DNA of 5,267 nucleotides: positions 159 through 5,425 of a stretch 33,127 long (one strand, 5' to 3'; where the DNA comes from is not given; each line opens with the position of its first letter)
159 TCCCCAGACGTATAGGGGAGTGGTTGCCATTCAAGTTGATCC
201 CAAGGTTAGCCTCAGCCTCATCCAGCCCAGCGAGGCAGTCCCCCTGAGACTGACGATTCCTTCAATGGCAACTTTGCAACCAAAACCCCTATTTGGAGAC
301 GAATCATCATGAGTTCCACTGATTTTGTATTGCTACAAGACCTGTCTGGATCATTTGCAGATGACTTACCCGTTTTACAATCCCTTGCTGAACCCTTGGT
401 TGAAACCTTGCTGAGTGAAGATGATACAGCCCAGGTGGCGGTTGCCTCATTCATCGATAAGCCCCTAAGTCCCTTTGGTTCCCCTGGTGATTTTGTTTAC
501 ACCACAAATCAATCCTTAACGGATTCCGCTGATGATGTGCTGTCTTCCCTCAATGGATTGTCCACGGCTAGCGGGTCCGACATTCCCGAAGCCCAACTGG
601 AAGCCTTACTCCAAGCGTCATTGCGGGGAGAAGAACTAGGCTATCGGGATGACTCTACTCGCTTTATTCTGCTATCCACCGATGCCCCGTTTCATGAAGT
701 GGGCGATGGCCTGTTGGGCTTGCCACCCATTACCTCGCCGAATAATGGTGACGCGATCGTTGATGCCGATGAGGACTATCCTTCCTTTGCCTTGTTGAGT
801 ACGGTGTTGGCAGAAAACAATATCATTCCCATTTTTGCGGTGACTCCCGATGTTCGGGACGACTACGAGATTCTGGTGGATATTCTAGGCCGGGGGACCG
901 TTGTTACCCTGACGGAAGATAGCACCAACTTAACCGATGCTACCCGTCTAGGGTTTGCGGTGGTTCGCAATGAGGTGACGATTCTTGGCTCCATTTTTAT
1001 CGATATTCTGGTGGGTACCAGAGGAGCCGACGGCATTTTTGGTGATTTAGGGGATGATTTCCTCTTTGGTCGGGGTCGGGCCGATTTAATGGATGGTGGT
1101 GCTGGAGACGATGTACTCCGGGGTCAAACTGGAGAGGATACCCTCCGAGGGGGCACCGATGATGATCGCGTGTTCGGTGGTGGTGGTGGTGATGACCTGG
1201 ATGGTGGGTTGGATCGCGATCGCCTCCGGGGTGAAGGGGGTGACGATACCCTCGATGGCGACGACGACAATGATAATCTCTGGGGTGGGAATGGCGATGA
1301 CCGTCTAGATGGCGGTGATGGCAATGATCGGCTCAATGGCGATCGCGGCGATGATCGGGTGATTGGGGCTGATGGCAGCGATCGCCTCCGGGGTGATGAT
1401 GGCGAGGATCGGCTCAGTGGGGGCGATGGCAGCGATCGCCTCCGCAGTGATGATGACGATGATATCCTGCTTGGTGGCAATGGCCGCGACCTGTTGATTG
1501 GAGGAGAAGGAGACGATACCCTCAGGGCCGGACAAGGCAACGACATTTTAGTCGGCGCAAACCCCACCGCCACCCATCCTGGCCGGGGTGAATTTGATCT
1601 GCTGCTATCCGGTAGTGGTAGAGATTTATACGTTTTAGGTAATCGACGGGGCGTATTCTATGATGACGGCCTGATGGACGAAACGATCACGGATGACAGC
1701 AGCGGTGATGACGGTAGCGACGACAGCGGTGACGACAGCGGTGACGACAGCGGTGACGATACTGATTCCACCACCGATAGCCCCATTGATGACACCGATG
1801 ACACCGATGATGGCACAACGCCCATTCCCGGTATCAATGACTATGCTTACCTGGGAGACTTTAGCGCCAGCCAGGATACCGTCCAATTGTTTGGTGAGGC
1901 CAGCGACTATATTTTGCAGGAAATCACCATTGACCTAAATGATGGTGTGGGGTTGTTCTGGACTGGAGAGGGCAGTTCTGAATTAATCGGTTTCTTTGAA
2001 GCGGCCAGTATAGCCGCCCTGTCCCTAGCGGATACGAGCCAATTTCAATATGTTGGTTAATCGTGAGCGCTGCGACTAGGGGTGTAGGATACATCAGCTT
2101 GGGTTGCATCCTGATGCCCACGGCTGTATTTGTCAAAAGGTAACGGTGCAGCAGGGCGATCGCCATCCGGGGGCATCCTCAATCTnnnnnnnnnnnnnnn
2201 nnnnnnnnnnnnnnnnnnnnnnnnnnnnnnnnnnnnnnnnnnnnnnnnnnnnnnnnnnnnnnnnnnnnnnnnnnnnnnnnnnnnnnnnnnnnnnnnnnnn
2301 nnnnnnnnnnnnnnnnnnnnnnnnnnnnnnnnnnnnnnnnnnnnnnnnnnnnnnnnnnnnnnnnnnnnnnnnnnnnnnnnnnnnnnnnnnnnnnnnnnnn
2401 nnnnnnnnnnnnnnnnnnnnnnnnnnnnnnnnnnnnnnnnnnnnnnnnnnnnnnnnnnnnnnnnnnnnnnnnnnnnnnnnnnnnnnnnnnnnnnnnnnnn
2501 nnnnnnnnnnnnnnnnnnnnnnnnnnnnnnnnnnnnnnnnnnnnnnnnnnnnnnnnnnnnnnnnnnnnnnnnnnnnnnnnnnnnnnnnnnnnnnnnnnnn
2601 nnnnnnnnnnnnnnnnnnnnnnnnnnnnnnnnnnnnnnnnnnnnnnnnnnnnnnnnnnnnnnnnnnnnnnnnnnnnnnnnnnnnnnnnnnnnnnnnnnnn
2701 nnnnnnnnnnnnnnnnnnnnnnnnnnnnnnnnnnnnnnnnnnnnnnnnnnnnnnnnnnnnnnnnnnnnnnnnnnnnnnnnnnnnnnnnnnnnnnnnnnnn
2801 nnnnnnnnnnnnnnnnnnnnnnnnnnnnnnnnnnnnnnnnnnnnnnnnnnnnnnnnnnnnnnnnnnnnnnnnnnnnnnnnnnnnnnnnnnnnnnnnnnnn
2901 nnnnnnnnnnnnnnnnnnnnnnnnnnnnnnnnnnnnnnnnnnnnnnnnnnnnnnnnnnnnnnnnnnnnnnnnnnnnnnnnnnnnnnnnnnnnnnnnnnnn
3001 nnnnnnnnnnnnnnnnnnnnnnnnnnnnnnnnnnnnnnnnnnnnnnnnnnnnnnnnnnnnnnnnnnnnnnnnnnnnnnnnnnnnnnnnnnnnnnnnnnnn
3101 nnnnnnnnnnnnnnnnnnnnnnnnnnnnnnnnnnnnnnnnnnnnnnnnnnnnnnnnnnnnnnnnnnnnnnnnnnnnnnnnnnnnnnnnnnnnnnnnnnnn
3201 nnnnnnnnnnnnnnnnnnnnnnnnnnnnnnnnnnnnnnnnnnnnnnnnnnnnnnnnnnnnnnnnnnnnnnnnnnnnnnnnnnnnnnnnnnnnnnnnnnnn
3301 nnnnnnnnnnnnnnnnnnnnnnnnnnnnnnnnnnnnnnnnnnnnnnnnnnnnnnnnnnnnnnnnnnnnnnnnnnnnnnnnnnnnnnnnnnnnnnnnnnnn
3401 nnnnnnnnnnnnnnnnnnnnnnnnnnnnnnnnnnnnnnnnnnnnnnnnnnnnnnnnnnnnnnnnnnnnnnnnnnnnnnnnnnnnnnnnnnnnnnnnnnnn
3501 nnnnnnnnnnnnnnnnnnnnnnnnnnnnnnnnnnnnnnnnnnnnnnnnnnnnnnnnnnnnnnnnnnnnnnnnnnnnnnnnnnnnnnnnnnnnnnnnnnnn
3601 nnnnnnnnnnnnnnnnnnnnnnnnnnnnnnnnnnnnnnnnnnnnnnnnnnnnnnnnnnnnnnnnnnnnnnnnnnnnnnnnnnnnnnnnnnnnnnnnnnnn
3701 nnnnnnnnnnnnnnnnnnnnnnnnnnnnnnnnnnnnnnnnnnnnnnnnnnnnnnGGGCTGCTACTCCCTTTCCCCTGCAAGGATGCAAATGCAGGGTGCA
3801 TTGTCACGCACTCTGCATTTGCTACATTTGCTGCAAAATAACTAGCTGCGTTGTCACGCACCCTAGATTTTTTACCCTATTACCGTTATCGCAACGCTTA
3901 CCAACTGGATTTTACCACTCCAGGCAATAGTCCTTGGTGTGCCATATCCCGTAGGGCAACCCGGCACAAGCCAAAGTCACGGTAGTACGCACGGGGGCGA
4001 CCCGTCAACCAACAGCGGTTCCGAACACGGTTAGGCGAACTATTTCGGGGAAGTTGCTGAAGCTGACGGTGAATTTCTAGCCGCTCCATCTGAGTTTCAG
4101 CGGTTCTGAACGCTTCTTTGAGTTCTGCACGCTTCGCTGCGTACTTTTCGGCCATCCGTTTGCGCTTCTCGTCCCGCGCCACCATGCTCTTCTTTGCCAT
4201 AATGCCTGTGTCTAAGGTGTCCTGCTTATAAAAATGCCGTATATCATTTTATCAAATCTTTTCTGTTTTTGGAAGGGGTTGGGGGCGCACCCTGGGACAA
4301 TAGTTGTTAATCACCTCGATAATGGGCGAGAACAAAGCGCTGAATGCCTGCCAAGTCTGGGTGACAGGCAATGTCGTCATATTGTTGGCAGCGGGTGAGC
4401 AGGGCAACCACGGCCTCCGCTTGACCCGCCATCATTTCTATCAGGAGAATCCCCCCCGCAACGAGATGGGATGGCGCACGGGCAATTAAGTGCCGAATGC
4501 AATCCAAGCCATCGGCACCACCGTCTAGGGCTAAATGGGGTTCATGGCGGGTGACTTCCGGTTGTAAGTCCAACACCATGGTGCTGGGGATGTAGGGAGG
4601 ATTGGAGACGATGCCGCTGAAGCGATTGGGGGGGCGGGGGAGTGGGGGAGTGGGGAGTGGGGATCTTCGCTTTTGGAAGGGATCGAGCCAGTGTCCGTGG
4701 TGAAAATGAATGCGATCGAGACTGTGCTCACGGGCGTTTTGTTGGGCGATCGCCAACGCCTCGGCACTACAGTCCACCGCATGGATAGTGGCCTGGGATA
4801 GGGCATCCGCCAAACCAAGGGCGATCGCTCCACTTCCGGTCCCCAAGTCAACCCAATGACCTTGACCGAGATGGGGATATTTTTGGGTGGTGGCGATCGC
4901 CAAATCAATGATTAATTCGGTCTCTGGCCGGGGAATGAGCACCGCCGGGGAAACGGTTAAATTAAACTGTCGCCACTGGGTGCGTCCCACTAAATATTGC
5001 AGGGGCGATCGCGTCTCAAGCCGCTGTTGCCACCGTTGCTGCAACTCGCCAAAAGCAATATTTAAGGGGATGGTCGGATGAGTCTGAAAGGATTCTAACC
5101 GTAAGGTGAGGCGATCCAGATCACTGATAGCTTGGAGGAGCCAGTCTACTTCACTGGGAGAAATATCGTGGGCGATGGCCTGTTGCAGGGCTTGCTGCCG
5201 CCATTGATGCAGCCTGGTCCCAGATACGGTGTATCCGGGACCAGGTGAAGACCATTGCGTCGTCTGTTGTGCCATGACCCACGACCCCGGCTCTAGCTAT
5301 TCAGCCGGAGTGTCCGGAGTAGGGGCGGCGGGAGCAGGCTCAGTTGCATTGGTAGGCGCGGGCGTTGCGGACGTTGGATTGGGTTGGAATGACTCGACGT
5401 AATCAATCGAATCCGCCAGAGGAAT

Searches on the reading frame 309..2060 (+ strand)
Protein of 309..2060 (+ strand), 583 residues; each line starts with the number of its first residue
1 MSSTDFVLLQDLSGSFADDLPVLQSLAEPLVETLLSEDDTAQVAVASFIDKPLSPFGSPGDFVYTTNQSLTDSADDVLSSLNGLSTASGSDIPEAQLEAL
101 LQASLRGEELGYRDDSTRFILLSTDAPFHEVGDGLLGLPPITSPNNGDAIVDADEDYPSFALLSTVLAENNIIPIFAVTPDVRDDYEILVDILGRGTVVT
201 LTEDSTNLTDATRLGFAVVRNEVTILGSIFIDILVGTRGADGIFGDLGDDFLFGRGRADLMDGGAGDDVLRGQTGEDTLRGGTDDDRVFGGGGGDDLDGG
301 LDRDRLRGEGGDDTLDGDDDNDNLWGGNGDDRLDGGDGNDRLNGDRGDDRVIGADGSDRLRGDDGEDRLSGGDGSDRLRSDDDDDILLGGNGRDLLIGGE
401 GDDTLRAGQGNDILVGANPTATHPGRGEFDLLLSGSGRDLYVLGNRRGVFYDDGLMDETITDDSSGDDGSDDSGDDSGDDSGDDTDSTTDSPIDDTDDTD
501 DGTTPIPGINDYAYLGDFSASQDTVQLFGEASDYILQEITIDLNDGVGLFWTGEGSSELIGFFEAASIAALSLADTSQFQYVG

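Call 5: search_protein_families(library=pfam, proteins=[window:309-2060:+], max_evalue=0.01)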
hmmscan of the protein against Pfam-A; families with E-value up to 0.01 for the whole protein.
window:309-2060:+ (583 aa): 3 families
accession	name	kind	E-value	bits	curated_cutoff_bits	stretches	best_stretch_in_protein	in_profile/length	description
PF00362.24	Integrin_beta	-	1.3e-30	107.4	24.8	1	5-220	7-245/248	Integrin beta chain VWA domain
PF00353.25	HemolysinCabind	-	3.1e-28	97.8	23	9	325-360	1-36/36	RTX calcium-binding nonapeptide repeat (4 copies)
PF25106.1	VWA_4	-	0.0024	17.9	27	1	8-104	4-89/169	von Willebrand factor A domain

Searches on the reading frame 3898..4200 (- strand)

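Call 5: search_protein_families(library=pfam, proteins=[window:3898-4200:-], max_evalue=0.01)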
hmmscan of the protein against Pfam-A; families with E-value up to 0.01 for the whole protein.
window:3898-4200:- (100 aa): 1 family
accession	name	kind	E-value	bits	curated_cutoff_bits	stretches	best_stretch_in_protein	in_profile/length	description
PF00253.27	Ribosomal_S14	-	2.9e-28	97.8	27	1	46-99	1-54/54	Ribosomal protein S14p/S29e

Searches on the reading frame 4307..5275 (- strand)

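Call 5: search_protein_families(library=pfam, proteins=[window:4307-5275:-], max_evalue=0.01)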
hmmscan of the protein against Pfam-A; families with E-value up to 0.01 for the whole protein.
window:4307-5275:- (322 aa): 9 families
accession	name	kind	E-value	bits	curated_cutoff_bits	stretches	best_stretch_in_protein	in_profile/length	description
PF05175.20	MTS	-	8.3e-12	45.5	23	1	138-203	32-97/170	Methyltransferase small domain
PF13847.12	Methyltransf_31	-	4.8e-11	43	27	1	141-201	7-67/145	Methyltransferase domain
PF13649.12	Methyltransf_25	-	1.6e-09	38.8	27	1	142-197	2-56/97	Methyltransferase domain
PF08242.18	Methyltransf_12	-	4.2e-06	27.8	30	1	142-198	1-57/98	Methyltransferase domain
PF08241.18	Methyltransf_11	-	9.4e-06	26.6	21.2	1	142-200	1-56/95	Methyltransferase domain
PF06325.19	PrmA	-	0.00026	21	22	1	140-188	164-211/296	Ribosomal protein L11 methyltransferase (PrmA)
PF17827.6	PrmC_N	-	0.00057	20.8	23.4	1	25-97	2-71/71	PrmC N-terminal domain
PF01209.24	Ubie_methyltran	-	0.0029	17.4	20.1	1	140-194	50-105/233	ubiE/COQ5 methyltransferase family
PF09445.16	Methyltransf_15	-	0.004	17.2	22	1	142-204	5-66/165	RNA cap guanine-N2 methyltransferase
